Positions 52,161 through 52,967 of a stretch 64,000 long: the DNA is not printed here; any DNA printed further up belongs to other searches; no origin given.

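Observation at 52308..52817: Small alarmone hydrolase (SpoT/Mesh1-like HD domain)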

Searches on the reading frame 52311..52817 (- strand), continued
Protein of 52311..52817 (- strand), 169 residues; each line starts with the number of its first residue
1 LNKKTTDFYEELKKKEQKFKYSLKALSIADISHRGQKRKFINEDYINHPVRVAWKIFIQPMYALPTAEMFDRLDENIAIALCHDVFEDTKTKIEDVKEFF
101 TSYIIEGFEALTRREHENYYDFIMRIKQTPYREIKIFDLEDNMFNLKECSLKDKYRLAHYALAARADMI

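Call 31: search_solved_structures(query=A1, max_evalue=0.01, show_alignments=5)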
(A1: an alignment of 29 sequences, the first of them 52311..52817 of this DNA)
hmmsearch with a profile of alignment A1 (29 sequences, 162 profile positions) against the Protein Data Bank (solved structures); distinct sequences matched with E-value up to 0.01: 23.
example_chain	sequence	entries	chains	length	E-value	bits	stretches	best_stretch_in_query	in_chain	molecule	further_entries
7smg_A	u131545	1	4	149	7.4e-31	110.3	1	4-157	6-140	(p)ppApp hydrolase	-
7qps_A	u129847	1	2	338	3.7e-16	62.6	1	6-137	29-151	ACT domain protein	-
7qpr_A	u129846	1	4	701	1.1e-15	61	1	6-137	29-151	ACT domain protein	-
7oiw_A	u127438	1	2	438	2.4e-15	59.9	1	5-140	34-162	GTP pyrophosphokinase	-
8acu_A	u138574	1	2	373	3.2e-14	56.3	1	6-139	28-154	GTP pyrophosphokinase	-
6yxa_A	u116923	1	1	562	7e-14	55.1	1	6-139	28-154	GTP pyrophosphokinase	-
7ohg_A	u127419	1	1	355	1.2e-13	54.4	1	6-139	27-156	Guanosine-3',5'-bis(Diphosphate) 3'-pyrophosphohydrolase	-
6s2t_A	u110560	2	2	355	1.2e-13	54.4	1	6-139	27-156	(P)ppGpp synthetase I, SpoT/RelA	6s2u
6s2v_A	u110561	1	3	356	1.2e-13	54.3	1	6-139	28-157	(P)ppGpp synthetase I, SpoT/RelA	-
5xnx_A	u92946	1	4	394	2.5e-13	53.4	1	4-136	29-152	Bifunctional (p)ppGpp synthase/hydrolase RelA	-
1vj7_A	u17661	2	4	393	3.6e-13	52.8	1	5-139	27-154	Bifunctional RELA/SPOT | Bifunctional (p)ppGpp synthase/hydrolase RelA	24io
3nr1_A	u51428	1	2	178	1.3e-12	51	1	6-140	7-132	HD domain-containing protein 3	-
8fr8_I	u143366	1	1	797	1.5e-12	50.8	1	4-136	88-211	GTP pyrophosphokinase RelA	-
6yvc_A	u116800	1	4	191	2.2e-12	50.3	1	6-137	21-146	Bifunctional (P)ppGpp synthetase/guanosine-3',5'-bis(Diphosphate) 3'-pyrophosphohydrolase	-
3nqw_A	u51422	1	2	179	2.2e-12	50.3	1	6-138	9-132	CG11900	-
5vxa_A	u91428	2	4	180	2.2e-11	47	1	6-140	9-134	Guanosine-3',5'-bis(diphosphate) 3'-pyrophosphohydrolase MESH1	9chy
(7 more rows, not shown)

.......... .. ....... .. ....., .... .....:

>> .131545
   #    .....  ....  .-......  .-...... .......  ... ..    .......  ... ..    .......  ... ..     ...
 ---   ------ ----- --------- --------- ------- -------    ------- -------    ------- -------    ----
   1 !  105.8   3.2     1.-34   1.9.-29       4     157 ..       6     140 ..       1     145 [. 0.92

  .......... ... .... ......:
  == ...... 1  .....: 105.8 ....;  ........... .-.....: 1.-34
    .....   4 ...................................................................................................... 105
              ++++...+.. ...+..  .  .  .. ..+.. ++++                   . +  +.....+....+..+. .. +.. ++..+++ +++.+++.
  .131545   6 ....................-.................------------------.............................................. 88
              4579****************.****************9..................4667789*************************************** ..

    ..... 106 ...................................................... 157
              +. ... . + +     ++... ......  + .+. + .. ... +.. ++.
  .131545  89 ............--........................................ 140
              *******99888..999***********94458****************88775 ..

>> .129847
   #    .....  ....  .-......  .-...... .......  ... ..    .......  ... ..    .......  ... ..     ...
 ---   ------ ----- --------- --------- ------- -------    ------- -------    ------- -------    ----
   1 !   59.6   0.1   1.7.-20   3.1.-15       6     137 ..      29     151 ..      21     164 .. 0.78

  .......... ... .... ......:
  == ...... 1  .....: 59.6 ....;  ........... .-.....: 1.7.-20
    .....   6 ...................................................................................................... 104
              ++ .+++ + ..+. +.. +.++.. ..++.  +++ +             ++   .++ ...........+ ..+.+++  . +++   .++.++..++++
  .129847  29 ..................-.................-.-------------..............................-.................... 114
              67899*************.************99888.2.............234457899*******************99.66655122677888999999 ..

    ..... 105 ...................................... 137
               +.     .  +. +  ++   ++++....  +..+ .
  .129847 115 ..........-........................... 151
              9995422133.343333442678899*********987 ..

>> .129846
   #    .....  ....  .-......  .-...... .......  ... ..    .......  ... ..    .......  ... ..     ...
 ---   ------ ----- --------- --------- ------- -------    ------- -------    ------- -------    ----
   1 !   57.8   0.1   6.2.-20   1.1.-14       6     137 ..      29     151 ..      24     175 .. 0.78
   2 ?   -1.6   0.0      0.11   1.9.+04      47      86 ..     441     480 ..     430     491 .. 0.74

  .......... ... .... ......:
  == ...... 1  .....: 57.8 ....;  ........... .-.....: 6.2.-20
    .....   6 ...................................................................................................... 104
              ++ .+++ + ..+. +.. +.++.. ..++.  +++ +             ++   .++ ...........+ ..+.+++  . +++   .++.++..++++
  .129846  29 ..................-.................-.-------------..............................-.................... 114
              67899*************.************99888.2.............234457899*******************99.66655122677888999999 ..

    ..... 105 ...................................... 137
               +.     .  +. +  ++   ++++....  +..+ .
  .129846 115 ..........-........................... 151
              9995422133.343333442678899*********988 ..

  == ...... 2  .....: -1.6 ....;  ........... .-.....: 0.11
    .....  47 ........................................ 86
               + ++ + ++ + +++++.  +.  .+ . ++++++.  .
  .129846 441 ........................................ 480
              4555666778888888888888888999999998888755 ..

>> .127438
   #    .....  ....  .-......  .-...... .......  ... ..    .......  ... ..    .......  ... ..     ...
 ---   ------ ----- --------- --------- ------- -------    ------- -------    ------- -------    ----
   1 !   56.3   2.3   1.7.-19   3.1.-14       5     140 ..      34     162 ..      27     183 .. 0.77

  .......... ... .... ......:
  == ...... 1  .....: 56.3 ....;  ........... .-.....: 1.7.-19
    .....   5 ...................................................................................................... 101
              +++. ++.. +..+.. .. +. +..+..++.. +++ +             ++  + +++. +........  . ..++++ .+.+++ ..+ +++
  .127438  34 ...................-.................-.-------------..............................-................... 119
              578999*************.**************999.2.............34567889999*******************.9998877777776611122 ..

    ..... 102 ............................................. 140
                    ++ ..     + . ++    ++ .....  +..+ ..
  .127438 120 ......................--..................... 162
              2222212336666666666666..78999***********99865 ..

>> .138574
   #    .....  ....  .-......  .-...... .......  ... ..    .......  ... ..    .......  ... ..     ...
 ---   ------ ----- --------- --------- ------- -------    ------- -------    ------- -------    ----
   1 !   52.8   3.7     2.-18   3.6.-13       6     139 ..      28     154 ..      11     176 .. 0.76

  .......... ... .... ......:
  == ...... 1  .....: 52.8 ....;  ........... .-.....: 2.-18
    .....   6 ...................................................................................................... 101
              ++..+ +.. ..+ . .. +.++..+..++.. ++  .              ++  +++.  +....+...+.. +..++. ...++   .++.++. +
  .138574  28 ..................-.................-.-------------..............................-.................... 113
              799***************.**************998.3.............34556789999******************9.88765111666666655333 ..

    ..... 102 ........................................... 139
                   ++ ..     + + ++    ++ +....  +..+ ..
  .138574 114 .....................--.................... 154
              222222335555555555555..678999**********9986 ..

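Call 36: predict_structure(alignment_id=A1)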
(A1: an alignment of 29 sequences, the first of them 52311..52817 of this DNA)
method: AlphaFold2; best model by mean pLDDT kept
length: 169 residues; sequences in the alignment: 29
mean_pLDDT: 92.9   pTM: 0.89
mean pLDDT of the five models: 92.9, 91.9, 91.8, 91.3, 91.3
residues with pLDDT >= 90: 139; 70-90: 25; 50-70: 3; < 50: 2
segments of 3 or more residues with pLDDT < 50: none
pLDDT, mean of each block of 10 residues (from residue 1): 93 92 98 93 94 94 84 97 96 97 98 94 95 96 91 95 69
secondary structure, 60 per line:
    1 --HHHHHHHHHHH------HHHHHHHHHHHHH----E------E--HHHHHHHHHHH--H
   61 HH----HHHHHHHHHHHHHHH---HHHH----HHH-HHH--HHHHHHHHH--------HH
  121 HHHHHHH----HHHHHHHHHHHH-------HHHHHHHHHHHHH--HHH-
elements in order: H3-13 H20-32 H47-57 H67-81 H85-88 H102-110 H119-127 H132-143 H151-163

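Call 38: fold_search(model_id=the predicted structure, library=pdb)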
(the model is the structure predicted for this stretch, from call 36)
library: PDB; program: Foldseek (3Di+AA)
matches with E <= 10: 186; with E <= 0.001: 15
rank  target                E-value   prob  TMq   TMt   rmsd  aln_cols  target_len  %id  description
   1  7smg_D                2.4e-07  1.00  0.68  0.80   3.0       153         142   34  Crystal structure of a (p)ppApp hydrolase from Bacteroides caccae (released 2022-11-09)
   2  7smg_A                5.1e-07  1.00  0.68  0.81   2.9       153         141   34  Crystal structure of a (p)ppApp hydrolase from Bacteroides caccae (released 2022-11-09)
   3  7smg_C                5.6e-07  1.00  0.66  0.76   5.5       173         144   32  Crystal structure of a (p)ppApp hydrolase from Bacteroides caccae (released 2022-11-09)
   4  7smg_B                1.2e-06  1.00  0.66  0.77   3.1       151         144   34  Crystal structure of a (p)ppApp hydrolase from Bacteroides caccae (released 2022-11-09)
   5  6z3o_AAA              9.1e-05  1.00  0.70  0.67   2.9       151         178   22  The E74Q mutant of Small Alarmone Hydrolase SAH from Pseudomonas aeruginosa PAO1 (released 2021-01-27)
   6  6z3n_AAA              1.0e-04  1.00  0.69  0.66   3.1       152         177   22  Apo Structure of a Hydrolase from Pseudomonas aeruginosa PAO1 (released 2021-06-09)
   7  6yvc_B                1.1e-04  1.00  0.70  0.69   2.7       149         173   22  Crystal structure of the small alarmone hydrolase (SAH) of Pseudomonas aeruginosa (released 2021-05-12)
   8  6z3o_BBB              1.1e-04  1.00  0.69  0.67   3.0       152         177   22  The E74Q mutant of Small Alarmone Hydrolase SAH from Pseudomonas aeruginosa PAO1 (released 2021-01-27)
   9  6yvc_D                1.7e-04  1.00  0.69  0.68   3.0       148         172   23  Crystal structure of the small alarmone hydrolase (SAH) of Pseudomonas aeruginosa (released 2021-05-12)
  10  3nqw_A                1.8e-04  1.00  0.65  0.62   3.3       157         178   20  A metazoan ortholog of SpoT hydrolyzes ppGpp and plays a role in starvation responses (released 2010-09-08)
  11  9chy_B                1.9e-04  1.00  0.67  0.64   3.1       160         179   19  Crystal structure of the human MESH1 (D66K)-PAPS complex (released 2025-12-10)
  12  6yvc_C                2.0e-04  1.00  0.70  0.68   2.8       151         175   22  Crystal structure of the small alarmone hydrolase (SAH) of Pseudomonas aeruginosa (released 2021-05-12)
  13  6yvc_A                3.5e-04  1.00  0.70  0.68   2.8       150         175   22  Crystal structure of the small alarmone hydrolase (SAH) of Pseudomonas aeruginosa (released 2021-05-12)
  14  9chy_A                4.2e-04  1.00  0.68  0.64   3.1       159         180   20  Crystal structure of the human MESH1 (D66K)-PAPS complex (released 2025-12-10)
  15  3nr1_A                7.9e-04  1.00  0.68  0.65   3.1       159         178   21  A metazoan ortholog of SpoT hydrolyzes ppGpp and plays a role in starvation responses (released 2010-09-08)
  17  5vxa_A                1.7e-03  1.00  0.66  0.63   3.2       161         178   20  Structure of the human Mesh1-NADPH complex (released 2018-05-23)
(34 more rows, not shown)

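Call 40: find_related_loci(query=A1, collection=viral_contigs, flank=6000)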
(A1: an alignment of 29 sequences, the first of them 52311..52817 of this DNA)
Query A1 (169 aa) in viral_contigs; peptide patterns used: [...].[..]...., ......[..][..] (x = any residue, [..] = any of these).
134 stretches matched a pattern; 16 encode a relative of the query (tblastn E <= 1e-3); 16 distinct loci.
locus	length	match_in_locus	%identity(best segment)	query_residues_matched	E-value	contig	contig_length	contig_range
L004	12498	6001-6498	38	3-165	7e-24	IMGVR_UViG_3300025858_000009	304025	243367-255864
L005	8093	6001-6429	41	24-158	2e-23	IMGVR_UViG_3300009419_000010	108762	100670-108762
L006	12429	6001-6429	39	24-158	1e-22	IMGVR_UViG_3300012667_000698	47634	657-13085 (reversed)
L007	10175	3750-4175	39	25-158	1e-22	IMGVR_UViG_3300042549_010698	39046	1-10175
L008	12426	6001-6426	40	25-158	3e-22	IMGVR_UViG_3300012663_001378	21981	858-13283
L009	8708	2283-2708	40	25-158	5e-22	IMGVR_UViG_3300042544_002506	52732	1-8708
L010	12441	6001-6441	40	24-162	9e-21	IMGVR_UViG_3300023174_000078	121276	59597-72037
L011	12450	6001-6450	39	24-165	1e-20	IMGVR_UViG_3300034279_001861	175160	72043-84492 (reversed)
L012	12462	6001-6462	38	13-162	3e-20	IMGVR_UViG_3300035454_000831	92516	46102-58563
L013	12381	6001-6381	38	24-162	4e-20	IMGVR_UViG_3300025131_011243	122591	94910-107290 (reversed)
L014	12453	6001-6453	38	21-162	6e-20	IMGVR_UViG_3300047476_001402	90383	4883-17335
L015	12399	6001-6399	39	24-166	1e-19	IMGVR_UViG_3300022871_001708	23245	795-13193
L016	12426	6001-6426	41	24-162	4e-19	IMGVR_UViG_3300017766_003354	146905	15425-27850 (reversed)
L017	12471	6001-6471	36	23-163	1e-16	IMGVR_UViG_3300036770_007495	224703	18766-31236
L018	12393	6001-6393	39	25-167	6e-17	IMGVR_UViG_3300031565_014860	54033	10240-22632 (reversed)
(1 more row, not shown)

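Call 49: find_related_loci(query=A1, collection=genome_contigs, flank=5000)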
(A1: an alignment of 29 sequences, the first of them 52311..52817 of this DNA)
Query A1 (169 aa) in genome_contigs; peptide patterns used: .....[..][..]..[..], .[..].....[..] (x = any residue, [..] = any of these).
35 stretches matched a pattern; 1 encode a relative of the query (tblastn E <= 1e-3); 1 distinct loci.
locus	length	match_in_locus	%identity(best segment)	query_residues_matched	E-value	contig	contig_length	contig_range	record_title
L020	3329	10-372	43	32-162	3e-25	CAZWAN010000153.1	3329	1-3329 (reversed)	MAG TPA_asm: uncultured Flavobacteriaceae bacterium isolate binchicken_co176_13 genome assembly, contig: NODE_35572_leng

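Call 54: find_encoding_contigs(protein=P0007, flank=8000, max_places=2)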
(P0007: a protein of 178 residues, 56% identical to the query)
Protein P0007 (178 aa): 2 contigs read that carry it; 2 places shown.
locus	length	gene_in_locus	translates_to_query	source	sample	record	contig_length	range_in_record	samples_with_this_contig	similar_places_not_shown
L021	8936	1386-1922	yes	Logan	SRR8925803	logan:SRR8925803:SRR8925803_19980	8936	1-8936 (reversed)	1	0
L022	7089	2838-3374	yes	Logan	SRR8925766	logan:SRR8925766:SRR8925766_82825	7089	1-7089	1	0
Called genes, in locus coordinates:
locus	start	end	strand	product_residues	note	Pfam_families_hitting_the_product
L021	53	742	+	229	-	PF04127:DFP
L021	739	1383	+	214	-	PF02441:Flavoprotein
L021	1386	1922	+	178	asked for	-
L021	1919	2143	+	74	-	-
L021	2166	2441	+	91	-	-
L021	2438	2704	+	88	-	PF24749:DUF7695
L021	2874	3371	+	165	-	PF13518:HTH_28 (faint)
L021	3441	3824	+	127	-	-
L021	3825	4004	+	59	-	-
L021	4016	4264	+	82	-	-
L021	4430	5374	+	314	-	-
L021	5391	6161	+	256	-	PF00092:VWA (weak)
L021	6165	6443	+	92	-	-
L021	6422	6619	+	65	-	-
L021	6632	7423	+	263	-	-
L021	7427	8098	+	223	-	PF13649:Methyltransf_25, PF08242:Methyltransf_12 (weak), PF08241:Methyltransf_11, PF03141:Methyltransf_29 (weak)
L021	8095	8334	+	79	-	-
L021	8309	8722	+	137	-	-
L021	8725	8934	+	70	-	?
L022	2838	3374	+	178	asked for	-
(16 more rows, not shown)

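Call 55: find_encoding_contigs(protein=P0005, flank=5000, max_places=2)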
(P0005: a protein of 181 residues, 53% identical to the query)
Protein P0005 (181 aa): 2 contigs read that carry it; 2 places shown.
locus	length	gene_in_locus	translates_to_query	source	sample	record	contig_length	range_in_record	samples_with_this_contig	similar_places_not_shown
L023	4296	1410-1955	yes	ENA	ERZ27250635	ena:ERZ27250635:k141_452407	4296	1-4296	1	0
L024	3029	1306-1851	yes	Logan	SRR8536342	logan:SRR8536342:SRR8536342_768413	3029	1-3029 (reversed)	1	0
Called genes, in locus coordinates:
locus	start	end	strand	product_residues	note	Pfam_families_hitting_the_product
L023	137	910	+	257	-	-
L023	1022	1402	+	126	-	-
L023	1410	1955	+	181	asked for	-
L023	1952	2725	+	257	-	-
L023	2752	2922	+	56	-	-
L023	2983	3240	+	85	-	-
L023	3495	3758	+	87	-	-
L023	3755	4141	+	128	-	-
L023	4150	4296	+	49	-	?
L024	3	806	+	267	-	?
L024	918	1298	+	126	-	-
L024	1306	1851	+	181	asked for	-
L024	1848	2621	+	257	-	-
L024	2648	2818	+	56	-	-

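Call 58: search_protein_representatives(alignment_id=A1)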
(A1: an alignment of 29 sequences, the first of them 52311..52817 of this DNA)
Query: 29 sequences, 162 profile positions. Proteins with E-value up to 0.001 (for the whole library): 41390; up to 1e-10: 15612; up to 1e-30: 249. The best 150 are listed.
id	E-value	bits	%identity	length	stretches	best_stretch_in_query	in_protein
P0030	3.0e-56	206.0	-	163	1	4-159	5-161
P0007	1.0e-55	204.2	-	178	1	5-159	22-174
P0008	2.1e-54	200.0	-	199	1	6-158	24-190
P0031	5.9e-50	185.5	-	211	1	5-156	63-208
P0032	1.8e-49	183.9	-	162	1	5-154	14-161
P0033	1.1e-46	174.8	-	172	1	3-158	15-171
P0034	3.1e-45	170.2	-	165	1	4-154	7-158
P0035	7.2e-45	169.0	-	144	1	6-155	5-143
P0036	3.4e-44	166.8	-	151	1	5-157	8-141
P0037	4.4e-44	166.4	-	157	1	3-156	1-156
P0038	6.4e-44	165.9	-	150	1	1-157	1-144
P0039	2.4e-43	164.0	-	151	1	1-155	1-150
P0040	1.1e-42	161.8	-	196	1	4-159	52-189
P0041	6.8e-42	159.3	-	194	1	6-157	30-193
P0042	7.5e-42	159.1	-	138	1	2-154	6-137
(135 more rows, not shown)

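Call 61: search_protein_families(library=padloc, proteins=[window:52311-52817:-], max_evalue=0.001)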
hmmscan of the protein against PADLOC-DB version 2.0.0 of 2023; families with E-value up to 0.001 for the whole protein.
window:52311-52817:- (169 aa): 0 families
